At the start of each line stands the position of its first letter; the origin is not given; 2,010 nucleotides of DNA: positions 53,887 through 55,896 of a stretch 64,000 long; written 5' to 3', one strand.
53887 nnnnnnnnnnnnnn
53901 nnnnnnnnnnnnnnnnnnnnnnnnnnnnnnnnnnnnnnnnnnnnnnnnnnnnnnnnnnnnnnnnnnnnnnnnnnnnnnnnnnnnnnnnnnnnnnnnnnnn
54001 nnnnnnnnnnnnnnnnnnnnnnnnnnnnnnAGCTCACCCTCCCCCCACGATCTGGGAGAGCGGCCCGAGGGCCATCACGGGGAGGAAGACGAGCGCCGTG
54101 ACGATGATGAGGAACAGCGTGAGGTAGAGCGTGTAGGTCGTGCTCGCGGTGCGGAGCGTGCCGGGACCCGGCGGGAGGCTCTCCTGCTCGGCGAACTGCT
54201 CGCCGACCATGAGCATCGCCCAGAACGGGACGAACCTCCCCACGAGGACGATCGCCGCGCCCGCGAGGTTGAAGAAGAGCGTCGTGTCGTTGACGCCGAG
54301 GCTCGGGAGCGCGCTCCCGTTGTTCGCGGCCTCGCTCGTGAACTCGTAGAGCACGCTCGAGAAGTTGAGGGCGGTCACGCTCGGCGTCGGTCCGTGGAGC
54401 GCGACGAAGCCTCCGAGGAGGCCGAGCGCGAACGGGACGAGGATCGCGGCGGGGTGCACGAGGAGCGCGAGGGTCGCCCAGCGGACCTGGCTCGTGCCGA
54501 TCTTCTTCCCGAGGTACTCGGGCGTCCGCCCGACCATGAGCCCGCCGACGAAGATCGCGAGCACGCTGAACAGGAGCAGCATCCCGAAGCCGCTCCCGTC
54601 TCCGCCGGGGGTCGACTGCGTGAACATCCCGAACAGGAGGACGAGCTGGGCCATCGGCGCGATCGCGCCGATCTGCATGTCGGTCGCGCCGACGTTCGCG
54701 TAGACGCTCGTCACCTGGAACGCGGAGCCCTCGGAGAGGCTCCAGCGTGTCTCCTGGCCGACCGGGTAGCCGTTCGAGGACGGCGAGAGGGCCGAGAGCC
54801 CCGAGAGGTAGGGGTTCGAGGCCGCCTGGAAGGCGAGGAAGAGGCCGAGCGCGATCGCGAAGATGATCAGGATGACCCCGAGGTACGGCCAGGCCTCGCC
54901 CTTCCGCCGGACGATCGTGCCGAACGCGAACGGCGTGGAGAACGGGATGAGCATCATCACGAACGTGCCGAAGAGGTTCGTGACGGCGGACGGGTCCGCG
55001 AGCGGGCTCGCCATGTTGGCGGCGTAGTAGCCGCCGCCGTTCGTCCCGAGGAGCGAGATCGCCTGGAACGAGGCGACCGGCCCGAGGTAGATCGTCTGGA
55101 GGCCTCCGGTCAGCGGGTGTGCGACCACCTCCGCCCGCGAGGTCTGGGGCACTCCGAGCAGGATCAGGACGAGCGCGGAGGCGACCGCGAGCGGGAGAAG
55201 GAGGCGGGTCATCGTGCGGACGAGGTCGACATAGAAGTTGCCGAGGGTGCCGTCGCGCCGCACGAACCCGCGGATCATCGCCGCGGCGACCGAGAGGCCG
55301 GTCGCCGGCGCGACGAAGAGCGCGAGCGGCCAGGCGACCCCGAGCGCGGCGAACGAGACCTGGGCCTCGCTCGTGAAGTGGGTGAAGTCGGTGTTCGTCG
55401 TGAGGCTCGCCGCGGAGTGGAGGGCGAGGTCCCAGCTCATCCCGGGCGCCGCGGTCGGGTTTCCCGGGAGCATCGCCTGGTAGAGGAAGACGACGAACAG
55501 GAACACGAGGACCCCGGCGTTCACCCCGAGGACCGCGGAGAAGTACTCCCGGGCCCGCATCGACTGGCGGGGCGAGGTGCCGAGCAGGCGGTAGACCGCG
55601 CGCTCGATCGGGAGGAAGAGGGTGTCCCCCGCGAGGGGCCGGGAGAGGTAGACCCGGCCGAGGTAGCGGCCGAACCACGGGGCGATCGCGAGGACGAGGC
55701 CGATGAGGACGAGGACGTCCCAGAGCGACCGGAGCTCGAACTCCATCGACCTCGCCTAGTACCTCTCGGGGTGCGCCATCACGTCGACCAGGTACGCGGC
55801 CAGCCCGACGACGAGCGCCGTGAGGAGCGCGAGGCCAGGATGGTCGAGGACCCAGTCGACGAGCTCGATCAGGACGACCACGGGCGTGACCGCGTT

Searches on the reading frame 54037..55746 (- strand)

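Call 78: search_protein_families(library=pfam, proteins=[window:54037-55746:-], max_evalue=0.00001)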
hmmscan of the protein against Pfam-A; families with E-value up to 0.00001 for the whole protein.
window:54037-55746:- (570 aa): 1 family
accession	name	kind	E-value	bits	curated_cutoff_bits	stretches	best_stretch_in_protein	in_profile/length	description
PF03814.21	KdpA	-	3.3e-154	514.5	22.6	1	13-565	2-546/548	Potassium-transporting ATPase A subunit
